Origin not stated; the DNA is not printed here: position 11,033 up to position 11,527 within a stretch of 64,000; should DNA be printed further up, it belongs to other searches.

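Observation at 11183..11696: Family of small peptides with a shared Nif11-like double-glycine leader and a conserved Trp at core position +3, with no maturation or export genes in view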

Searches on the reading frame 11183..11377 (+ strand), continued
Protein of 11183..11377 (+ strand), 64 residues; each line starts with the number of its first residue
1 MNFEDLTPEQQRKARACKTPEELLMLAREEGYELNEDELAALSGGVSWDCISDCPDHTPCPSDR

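Call 27: search_protein_families(library=pfam, proteins=[L012:16591-18789:-, L012:18782-20173:-, L012:10254-13049:-, L012:13478-16213:-, L030:6533-8731:-, L030:8735-10531:-, L022:5554-8394:+, L035:3496-6912:-, L017:3492-6272:-, L013:10000-11781:+], max_evalue=0.0001)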
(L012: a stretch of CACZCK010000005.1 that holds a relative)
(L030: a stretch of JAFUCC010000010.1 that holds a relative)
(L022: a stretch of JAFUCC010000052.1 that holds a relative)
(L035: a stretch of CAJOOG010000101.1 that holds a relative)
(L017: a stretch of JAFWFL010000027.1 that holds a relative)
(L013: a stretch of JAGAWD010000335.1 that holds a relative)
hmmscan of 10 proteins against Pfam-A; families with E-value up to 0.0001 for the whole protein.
L012:16591-18789:- (733 aa): 3 families
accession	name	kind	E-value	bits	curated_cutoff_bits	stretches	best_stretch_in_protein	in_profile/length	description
PF00005.33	ABC_tran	-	1e-30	107.6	25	1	510-659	1-137/137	ABC transporter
PF00664.28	ABC_membrane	-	8.6e-18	65.4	28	1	185-448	3-273/274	ABC transporter transmembrane region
PF02463.25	SMC_N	-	3.8e-05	23.6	40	0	630-699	136-211/220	RecF/RecN/SMC N terminal domain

L012:18782-20173:- (464 aa): 3 families
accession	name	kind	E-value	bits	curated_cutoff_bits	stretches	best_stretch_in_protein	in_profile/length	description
PF00005.33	ABC_tran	-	2.6e-28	99.8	25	1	248-396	2-137/137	ABC transporter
PF00664.28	ABC_membrane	-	3.2e-14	53.7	28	1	15-176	113-274/274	ABC transporter transmembrane region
PF02463.25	SMC_N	-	1.1e-05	25.5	40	0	250-435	135-210/220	RecF/RecN/SMC N terminal domain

L012:10254-13049:- (932 aa): 4 families
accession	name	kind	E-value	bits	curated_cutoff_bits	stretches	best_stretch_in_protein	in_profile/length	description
PF07228.17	SpoIIE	-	2.2e-47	161.9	25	1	600-789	2-191/192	Stage II sporulation protein E (SpoIIE)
PF07694.17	5TM-5TMR_LYT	-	1.5e-25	90.2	24.6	1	137-289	15-162/169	5TMR of 5TMR-LYT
PF13581.12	HATPase_c_2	-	4.4e-22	78.9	27.4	1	801-929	1-126/127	Histidine kinase-like ATPase domain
PF07155.17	ECF-ribofla_trS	-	1.1e-05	26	26.7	1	142-294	9-167/172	ECF-type riboflavin transporter, S component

L012:13478-16213:- (912 aa): 2 families
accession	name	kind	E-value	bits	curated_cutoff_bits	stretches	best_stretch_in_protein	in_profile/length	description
PF07228.17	SpoIIE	-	1e-47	163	25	1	580-768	2-190/192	Stage II sporulation protein E (SpoIIE)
PF13581.12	HATPase_c_2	-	1.4e-21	77.2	27.4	1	781-910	1-127/127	Histidine kinase-like ATPase domain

L030:6533-8731:- (733 aa): 3 families
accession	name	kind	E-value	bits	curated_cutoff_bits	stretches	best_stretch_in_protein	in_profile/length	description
PF00005.33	ABC_tran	-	3.8e-34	118.7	25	1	510-659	1-137/137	ABC transporter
PF00664.28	ABC_membrane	-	2.8e-08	34.2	28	1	186-448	4-273/274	ABC transporter transmembrane region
PF02463.25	SMC_N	-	4.6e-05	23.4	40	0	630-697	136-209/220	RecF/RecN/SMC N terminal domain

L030:8735-10531:- (599 aa): 3 families
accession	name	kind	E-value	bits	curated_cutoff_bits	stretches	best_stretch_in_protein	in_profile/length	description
PF00005.33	ABC_tran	-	1.9e-31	109.9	25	1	383-531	2-137/137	ABC transporter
PF00664.28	ABC_membrane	-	6.5e-30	105.2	28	1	43-311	2-273/274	ABC transporter transmembrane region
PF02463.25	SMC_N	-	4.9e-07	29.8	40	1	501-570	135-210/220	RecF/RecN/SMC N terminal domain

L022:5554-8394:+ (947 aa): 3 families
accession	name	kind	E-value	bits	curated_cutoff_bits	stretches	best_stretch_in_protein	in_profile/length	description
PF00005.33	ABC_tran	-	5.7e-30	105.1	25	1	690-839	1-137/137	ABC transporter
PF00664.28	ABC_membrane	-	4.5e-17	63.1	28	1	366-629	4-274/274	ABC transporter transmembrane region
PF02463.25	SMC_N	-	3.8e-05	23.7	40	0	811-878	137-210/220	RecF/RecN/SMC N terminal domain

L035:3496-6912:- (1139 aa): 2 families
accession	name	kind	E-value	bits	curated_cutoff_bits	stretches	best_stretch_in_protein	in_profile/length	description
PF00005.33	ABC_tran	-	2.4e-26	93.4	25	1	20-168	1-136/137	ABC transporter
PF02687.27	FtsX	-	3.6e-16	59.7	25.5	1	1014-1131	2-118/120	FtsX-like permease C-terminal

L017:3492-6272:- (927 aa): 2 families
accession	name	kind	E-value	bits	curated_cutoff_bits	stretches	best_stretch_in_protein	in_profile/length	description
PF07228.17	SpoIIE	-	6.8e-52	176.6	25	1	594-781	3-190/192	Stage II sporulation protein E (SpoIIE)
PF13581.12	HATPase_c_2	-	8.4e-19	68.3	27.4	1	795-925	2-127/127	Histidine kinase-like ATPase domain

L013:10000-11781:+ (594 aa): 2 families
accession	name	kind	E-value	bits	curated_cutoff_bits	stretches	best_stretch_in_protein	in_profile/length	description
PF04055.27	Radical_SAM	-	2.2e-17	64.2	29.5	1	225-364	2-135/166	Radical SAM superfamily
PF13353.11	Fer4_12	-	5e-05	24.1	22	1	217-337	3-115/137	4Fe-4S single cluster domain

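Call 34: search_protein_families(library=ncbifam, proteins=[L022:8589-9947:+, L012:16591-18789:-, L030:8735-10531:-, L012:10254-13049:-], max_evalue=0.01)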
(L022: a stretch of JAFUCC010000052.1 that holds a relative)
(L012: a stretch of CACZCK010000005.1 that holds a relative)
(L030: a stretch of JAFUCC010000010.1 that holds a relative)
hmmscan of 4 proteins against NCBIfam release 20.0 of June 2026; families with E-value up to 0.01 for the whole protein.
L022:8589-9947:+ (453 aa): 67 families (the best 25 are shown)
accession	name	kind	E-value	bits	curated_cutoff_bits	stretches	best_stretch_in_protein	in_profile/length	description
TIGR04463.1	rSAM_vs_C_rich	equivalog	1.1e-58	199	525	2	23-293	2-276/438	TIGR04463 family radical SAM/SPASM RiPP maturase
TIGR04334.1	rSAM_Clo7bot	equivalog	9.2e-51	172.8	600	2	78-273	68-263/440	radical SAM/SPASM domain Clo7bot peptide maturase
NF038107.1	rSAM_NF038107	equivalog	1.3e-39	136.2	600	1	20-411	4-401/444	Cys-every-fifth radical SAM/SPASM peptide maturase CefB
NF052473.1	rSAM_FlmE_OhkG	exception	1.6e-38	132.6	500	2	97-268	95-272/481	FlmE/OhkG family radical SAM/SPASM peptide maturase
TIGR04280.1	geopep_mat_rSAM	hypoth_equivalog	8.7e-35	120.5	400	1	89-268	73-253/428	geopeptide radical SAM maturase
NF047865.1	rSAM_PapB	equivalog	1.7e-28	99.8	340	2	102-273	5-177/330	PapB family radical SAM/SPASM ranthipeptide maturase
TIGR03906.1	quino_hemo_SAM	equivalog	9.5e-21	74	453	2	107-245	101-241/467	quinohemoprotein amine dehydrogenase maturation protein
NF041298.1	rSAM_mat_DynA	equivalog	2.1e-18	66.4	450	1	104-274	5-176/356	dynobactin maturation radical SAM/SPASM protein DynA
TIGR04064.1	rSAM_nif11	equivalog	5.9e-18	64.8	518.7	1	100-245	78-224/459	nif11-like peptide radical SAM maturase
NF041707.1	rSAM_YhhB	equivalog_domain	2.4e-15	56.3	445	1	110-246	12-153/369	cyclophane-forming radical SAM/SPASM peptide maturase YhhB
TIGR03942.1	sulfatase_rSAM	equivalog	3.4e-15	56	349.45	2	108-275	9-179/363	anaerobic sulfatase maturase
TIGR04083.1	rSAM_pep_methan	hypoth_equivalog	6e-15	55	300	2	103-226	3-121/376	TIGR04083 family peptide-modifying radical SAM enzyme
TIGR03974.1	rSAM_six_Cys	equivalog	1.3e-13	50.7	425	1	108-245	105-244/451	thioether cross-link-forming SCIFF peptide maturase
NF041718.1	rSAM_phane_AMC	equivalog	1.3e-13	50.7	425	1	103-278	9-181/362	cyclophane-forming radical SAM peptide maturase AmcB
TIGR03978.1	rSAM_paired_1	equivalog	1.1e-12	47.5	370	1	104-246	87-228/466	His-Xaa-Ser system radical SAM maturase HxsB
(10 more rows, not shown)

L012:16591-18789:- (733 aa): 186 families (the best 25 are shown)
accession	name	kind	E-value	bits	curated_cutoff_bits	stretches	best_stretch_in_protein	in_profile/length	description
TIGR03797.1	NHLM_micro_ABC2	equivalog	3.2e-211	703.4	709.4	1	70-727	23-685/686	NHLP bacteriocin export ABC transporter permease/ATPase subunit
TIGR01846.1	type_I_sec_HlyB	subfamily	3.3e-100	336.4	725.55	1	200-727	159-692/694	type I secretion system permease/ATPase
TIGR03796.1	NHLM_micro_ABC1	equivalog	4.8e-99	332.5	853.3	1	184-724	157-709/710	NHLP family bacteriocin export ABC transporter peptidase/permease/ATPase subunit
TIGR02203.1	MsbA_lipidA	equivalog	4.2e-87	293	602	1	185-725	23-567/572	lipid A export permease/ATP-binding protein MsbA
TIGR03375.1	type_I_sec_LssB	subfamily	5.1e-83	279.5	693.1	1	211-715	179-690/696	type I secretion system permease/ATPase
TIGR02204.1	MsbA_rel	hypoth_equivalog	8.7e-83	278.9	780.4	1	182-727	22-575/576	ABC transporter, permease/ATP-binding protein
NF010178.0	PRK13657.1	equivalog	4.9e-78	263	733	1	192-732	26-575/588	glucan ABC transporter ATP-binding protein/ permease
NF045513.1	HepA_fam_ABC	equivalog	3.9e-74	250.2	725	1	222-720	96-602/610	heterocyst formation ABC transporter subunit HepA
TIGR01193.1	bacteriocin_ABC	subfamily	7.7e-73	246.2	523.85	1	184-724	159-706/708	peptide cleavage/export ABC transporter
TIGR00958.1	3a01208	subfamily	2.5e-70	237.6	874.6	1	194-724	175-711/711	antigen peptide transporter 2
NF008381.0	PRK11176.1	equivalog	1.2e-68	231.9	867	1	217-725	61-577/582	lipid A ABC transporter ATP-binding protein/permease MsbA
NF052233.1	CphA_assoc_ABC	equivalog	3.2e-67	227.5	880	1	216-728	225-744/766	cyanophycin metabolism-associated ABC transporter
TIGR02857.1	CydD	equivalog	5.4e-59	200.5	435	1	466-699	294-529/529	thiol reductant ABC exporter subunit CydD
TIGR01192.1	chvA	subfamily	1.6e-55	188.8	585.4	1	203-728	37-571/585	glucan export ABC transporter ATP-binding protein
TIGR02868.1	CydC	equivalog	2.9e-54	184.6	329.05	1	189-686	29-529/530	thiol reductant ABC exporter subunit CydC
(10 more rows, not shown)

L030:8735-10531:- (599 aa): 189 families (the best 25 are shown)
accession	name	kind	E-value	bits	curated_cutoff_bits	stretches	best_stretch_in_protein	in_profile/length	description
TIGR03796.1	NHLM_micro_ABC1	equivalog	2.4e-213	710.3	853.3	1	1-596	115-709/710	NHLP family bacteriocin export ABC transporter peptidase/permease/ATPase subunit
TIGR03797.1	NHLM_micro_ABC2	equivalog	8.7e-104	348.4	709.4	1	27-597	123-683/686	NHLP bacteriocin export ABC transporter permease/ATPase subunit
TIGR01846.1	type_I_sec_HlyB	subfamily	5.2e-100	335.7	725.55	1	48-596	147-689/694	type I secretion system permease/ATPase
TIGR02203.1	MsbA_lipidA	equivalog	1.9e-94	317.2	602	1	40-596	19-566/572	lipid A export permease/ATP-binding protein MsbA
TIGR00958.1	3a01208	subfamily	3.3e-89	300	874.6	1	42-596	167-711/711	antigen peptide transporter 2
TIGR02204.1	MsbA_rel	hypoth_equivalog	6.3e-87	292.6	780.4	1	34-596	16-572/576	ABC transporter, permease/ATP-binding protein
TIGR01193.1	bacteriocin_ABC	subfamily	2.2e-85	287.6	523.85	1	1-596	117-706/708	peptide cleavage/export ABC transporter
TIGR03375.1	type_I_sec_LssB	subfamily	2e-84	284.2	693.1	1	110-588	219-691/696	type I secretion system permease/ATPase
NF010178.0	PRK13657.1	equivalog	1.2e-78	265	733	1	38-597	25-568/588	glucan ABC transporter ATP-binding protein/ permease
NF045513.1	HepA_fam_ABC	equivalog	2.3e-78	264.2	725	1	67-591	79-601/610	heterocyst formation ABC transporter subunit HepA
NF052233.1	CphA_assoc_ABC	equivalog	7.5e-74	249.4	880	1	74-596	224-740/766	cyanophycin metabolism-associated ABC transporter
NF008381.0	PRK11176.1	equivalog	9.4e-72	242.2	867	1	71-595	56-575/582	lipid A ABC transporter ATP-binding protein/permease MsbA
NF008055.0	PRK10789.1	equivalog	9.4e-64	215.9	845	1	78-595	55-567/590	SmdA family multidrug ABC transporter permease/ATP-binding protein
TIGR01192.1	chvA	subfamily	1.7e-62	211.9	585.4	1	80-596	56-567/585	glucan export ABC transporter ATP-binding protein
TIGR01842.1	type_I_sec_PrtD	subfamily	1.9e-61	208.2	510.15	1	43-588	9-543/544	type I secretion system permease/ATPase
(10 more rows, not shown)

L012:10254-13049:- (932 aa): 6 families
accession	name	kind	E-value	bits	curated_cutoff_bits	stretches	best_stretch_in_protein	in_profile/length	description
NF045505.1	RR_RssB_Pseudo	equivalog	2.2e-15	56.6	700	1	541-750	145-358/394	two-component system response regulator RssB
NF038263.1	prot_phos_SiaA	equivalog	1.4e-10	40.4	700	1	539-789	402-657/658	biofilm regulation protein phosphatase SiaA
TIGR02865.1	spore_II_E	equivalog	4.7e-10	38.2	490.8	1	586-785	564-759/764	stage II sporulation protein E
NF003144.0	PRK04069.1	equivalog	3.1e-07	29.9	145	1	832-926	43-138/161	anti-sigma B factor RsbW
TIGR01924.1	rsbW_low_gc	equivalog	3.4e-06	26.6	155.05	1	831-927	42-138/159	anti-sigma B factor RsbW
NF040691.1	MtrAB_MtrB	equivalog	6.7e-05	22.1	450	1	471-542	191-262/507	MtrAB system histidine kinase MtrB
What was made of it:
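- The rSAM scores far below every curated cut-off (199 vs 525 bits; call 34).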

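Call 35: search_solved_structures(query=L022:8589-9947:+, max_evalue=0.001)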
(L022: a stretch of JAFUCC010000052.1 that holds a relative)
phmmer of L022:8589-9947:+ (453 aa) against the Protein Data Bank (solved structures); distinct sequences matched with E-value up to 0.001: 5.
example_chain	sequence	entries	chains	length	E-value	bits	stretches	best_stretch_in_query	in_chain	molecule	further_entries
4k37_A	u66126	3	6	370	6.4e-07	31.7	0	102-240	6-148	Anaerobic sulfatase-maturating enzyme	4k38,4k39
4k36_A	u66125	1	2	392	7.7e-07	31.5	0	102-240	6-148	Anaerobic sulfatase-maturating enzyme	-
5wgg_A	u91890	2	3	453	1.4e-05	27.3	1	104-237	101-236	Radical SAM domain protein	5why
6efn_A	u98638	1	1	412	5e-05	25.5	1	100-270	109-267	Sporulation killing factor maturation protein SkfB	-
6c8v_A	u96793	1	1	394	0.00014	24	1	90-278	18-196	Coenzyme PQQ synthesis protein E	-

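Call 40: search_protein_families(library=pfam, proteins=[L003:11747-13162:+, L040:464-2986:+, L045:16837-19764:-, L011:11235-13469:-, L038:17346-19769:+, L013:11868-13784:-, L022:10285-10971:+, L022:11302-12399:+, L022:4928-6103:+], max_evalue=0.01)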
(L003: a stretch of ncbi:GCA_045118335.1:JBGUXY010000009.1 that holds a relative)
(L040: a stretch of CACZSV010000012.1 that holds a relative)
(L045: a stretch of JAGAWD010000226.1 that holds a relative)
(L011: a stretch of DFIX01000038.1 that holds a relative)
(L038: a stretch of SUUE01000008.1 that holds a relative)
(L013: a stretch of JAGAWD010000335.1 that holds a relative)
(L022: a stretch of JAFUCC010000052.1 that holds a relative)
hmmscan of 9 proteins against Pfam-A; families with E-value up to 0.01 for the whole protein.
L003:11747-13162:+ (472 aa): 0 families

L040:464-2986:+ (841 aa): 2 families
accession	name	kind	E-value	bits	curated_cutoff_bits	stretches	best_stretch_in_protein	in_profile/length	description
PF18560.7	Lectin_like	-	5.8e-09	36.8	27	1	479-597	4-119/156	Lectin like domain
PF00112.29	Peptidase_C1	-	2.7e-07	31.3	20.7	1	99-161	1-55/220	Papain family cysteine protease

L045:16837-19764:- (976 aa): 2 families
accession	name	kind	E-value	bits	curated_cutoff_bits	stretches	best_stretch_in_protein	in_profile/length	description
PF18560.7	Lectin_like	-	2.9e-11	44.3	27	1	540-693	3-143/156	Lectin like domain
PF00112.29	Peptidase_C1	-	3.9e-07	30.8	20.7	1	141-182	1-40/220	Papain family cysteine protease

L011:11235-13469:- (745 aa): 3 families
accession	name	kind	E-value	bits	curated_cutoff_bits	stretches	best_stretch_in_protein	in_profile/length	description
PF00384.28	Molybdopterin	-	4.2e-33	115.3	24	1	83-509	1-346/353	Molybdopterin oxidoreductase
PF01568.27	Molydop_binding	-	2.7e-16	60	26.8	1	617-724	1-99/110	Molydopterin dinucleotide binding domain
PF04879.21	Molybdop_Fe4S4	-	3.3e-08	33.8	22.7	1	33-79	9-54/55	Molybdopterin oxidoreductase Fe4S4 domain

L038:17346-19769:+ (808 aa): 3 families
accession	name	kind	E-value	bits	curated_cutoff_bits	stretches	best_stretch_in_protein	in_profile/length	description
PF00384.28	Molybdopterin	-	7.5e-49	167.1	24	1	115-558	1-347/353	Molybdopterin oxidoreductase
PF01568.27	Molydop_binding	-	3.8e-24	85.3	26.8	1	686-800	1-108/110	Molydopterin dinucleotide binding domain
PF04879.21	Molybdop_Fe4S4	-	2.5e-08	34.2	22.7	1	53-107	1-50/55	Molybdopterin oxidoreductase Fe4S4 domain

L013:11868-13784:- (639 aa): 2 families
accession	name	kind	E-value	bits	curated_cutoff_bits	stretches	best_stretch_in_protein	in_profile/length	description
PF00501.34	AMP-binding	-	1.3e-72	245.2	29.9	1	142-493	17-384/384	AMP-binding enzyme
PF13193.12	AMP-binding_C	-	2.2e-12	48.1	24.5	1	544-617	2-76/76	AMP-binding enzyme C-terminal domain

L022:10285-10971:+ (228 aa): 0 families

L022:11302-12399:+ (365 aa): 1 family
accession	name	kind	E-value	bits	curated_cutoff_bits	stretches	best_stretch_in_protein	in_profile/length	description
PF02557.22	VanY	-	1.5e-28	99.7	25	1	96-225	3-130/132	D-alanyl-D-alanine carboxypeptidase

L022:4928-6103:+ (391 aa): 5 families
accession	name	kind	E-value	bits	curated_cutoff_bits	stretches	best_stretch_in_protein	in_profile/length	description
PF00005.33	ABC_tran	-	1.2e-28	100.9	25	1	176-323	3-137/137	ABC transporter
PF00664.28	ABC_membrane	-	7.4e-07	29.6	28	1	7-105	176-274/274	ABC transporter transmembrane region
PF02463.25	SMC_N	-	3.5e-05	23.8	40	1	294-362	136-210/220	RecF/RecN/SMC N terminal domain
PF13604.12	AAA_30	-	0.0011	19.1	27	1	183-348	17-123/191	AAA domain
PF00931.28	NB-ARC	-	0.0066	16.2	23.5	0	183-222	18-54/248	NB-ARC domain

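Call 48: find_homologous_proteins(query=L012:16591-18789:-, max_evalue=1e-50)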
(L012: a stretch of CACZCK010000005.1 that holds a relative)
Query L012:16591-18789:- (733 aa): 1018 proteins with E <= 1e-50 among 8000 candidates; the best 120 are listed.
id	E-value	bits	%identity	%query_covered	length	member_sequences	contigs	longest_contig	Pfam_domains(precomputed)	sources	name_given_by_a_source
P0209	0.0e+0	1589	100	99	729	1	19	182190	PF00005.34,PF00664.29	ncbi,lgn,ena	-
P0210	0.0e+0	1589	100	99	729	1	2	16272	PF00005.34,PF00664.29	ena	-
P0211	0.0e+0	1588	100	99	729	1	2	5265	PF00005.34,PF00664.29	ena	-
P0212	0.0e+0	1587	100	99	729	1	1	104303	PF00005.34,PF00664.29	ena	-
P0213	0.0e+0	1587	100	99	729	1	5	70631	PF00005.34,PF00664.29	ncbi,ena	-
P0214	0.0e+0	1587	100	99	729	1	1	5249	PF00005.34,PF00664.29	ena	-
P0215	0.0e+0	1587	100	99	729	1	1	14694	PF00005.34,PF00664.29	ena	-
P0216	0.0e+0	1586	100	99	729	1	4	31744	PF00005.34,PF00664.29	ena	-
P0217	0.0e+0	1586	100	99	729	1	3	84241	PF00005.34,PF00664.29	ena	-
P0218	0.0e+0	1586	100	99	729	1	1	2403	PF00005.34,PF00664.29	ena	-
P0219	0.0e+0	1585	100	99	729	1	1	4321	PF00005.34,PF00664.29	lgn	-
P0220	0.0e+0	1585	100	99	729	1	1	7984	PF00005.34,PF00664.29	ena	-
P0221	0.0e+0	1585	100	99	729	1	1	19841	PF00005.34,PF02463.26,PF00664.29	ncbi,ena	-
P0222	0.0e+0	1585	100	99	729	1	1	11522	PF00005.34,PF00664.29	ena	-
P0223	0.0e+0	1584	100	99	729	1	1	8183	PF00005.34,PF00664.29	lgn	-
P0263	0.0e+0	1121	69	99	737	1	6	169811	PF00005.34,PF00664.29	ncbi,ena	-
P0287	0.0e+0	1107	68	99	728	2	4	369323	PF00005.34,PF00664.29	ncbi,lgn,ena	-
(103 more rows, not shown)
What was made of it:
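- At least 120 ABC2 homologues at 66% identity or more (call 48). The exporter is widespread in this clade (call 48).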

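Call 49: find_encoding_contigs(protein=P0209, flank=10000, max_places=2)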
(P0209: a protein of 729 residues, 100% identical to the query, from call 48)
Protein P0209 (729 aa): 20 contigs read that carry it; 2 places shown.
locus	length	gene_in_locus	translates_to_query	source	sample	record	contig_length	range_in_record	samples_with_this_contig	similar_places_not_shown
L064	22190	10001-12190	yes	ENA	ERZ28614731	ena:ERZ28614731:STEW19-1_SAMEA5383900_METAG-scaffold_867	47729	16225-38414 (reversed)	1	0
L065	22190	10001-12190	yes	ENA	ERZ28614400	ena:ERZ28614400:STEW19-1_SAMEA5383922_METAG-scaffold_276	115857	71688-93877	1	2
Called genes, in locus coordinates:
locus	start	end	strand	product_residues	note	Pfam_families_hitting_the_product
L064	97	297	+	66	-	-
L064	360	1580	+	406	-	PF06541:ABC_trans_CmpB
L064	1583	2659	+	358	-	PF06541:ABC_trans_CmpB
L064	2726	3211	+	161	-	-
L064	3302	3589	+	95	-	-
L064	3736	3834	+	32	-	-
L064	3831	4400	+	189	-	PF13328:HD_4, PF01966:HD (weak)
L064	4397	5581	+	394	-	PF01740:STAS, PF13466:STAS_2, PF01636:APH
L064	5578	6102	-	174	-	-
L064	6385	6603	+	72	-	-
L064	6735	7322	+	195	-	PF04542:Sigma70_r2, PF08281:Sigma70_r4_2, PF04545:Sigma70_r4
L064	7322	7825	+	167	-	-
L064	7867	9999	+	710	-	PF03412:Peptidase_C39, PF00664:ABC_membrane, PF00005:ABC_tran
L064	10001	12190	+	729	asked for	PF00664:ABC_membrane, PF00005:ABC_tran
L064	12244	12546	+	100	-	PF01740:STAS, PF13466:STAS_2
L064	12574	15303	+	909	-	PF07228:SpoIIE, PF13581:HATPase_c_2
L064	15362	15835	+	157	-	-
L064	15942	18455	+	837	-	PF07694:5TM-5TMR_LYT, PF07228:SpoIIE, PF13581:HATPase_c_2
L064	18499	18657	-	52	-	-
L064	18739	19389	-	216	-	PF01427:Peptidase_M15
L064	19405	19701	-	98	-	PF01740:STAS, PF13466:STAS_2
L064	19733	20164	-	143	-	-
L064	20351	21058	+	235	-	PF01048:PNP_UDP_1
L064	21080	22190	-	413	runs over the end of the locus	PF00924:MS_channel_2nd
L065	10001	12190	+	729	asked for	PF00664:ABC_membrane, PF00005:ABC_tran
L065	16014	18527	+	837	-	PF07155:ECF-ribofla_trS (faint), PF07694:5TM-5TMR_LYT, PF07228:SpoIIE, PF13581:HATPase_c_2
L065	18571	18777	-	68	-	PF07862:Nif11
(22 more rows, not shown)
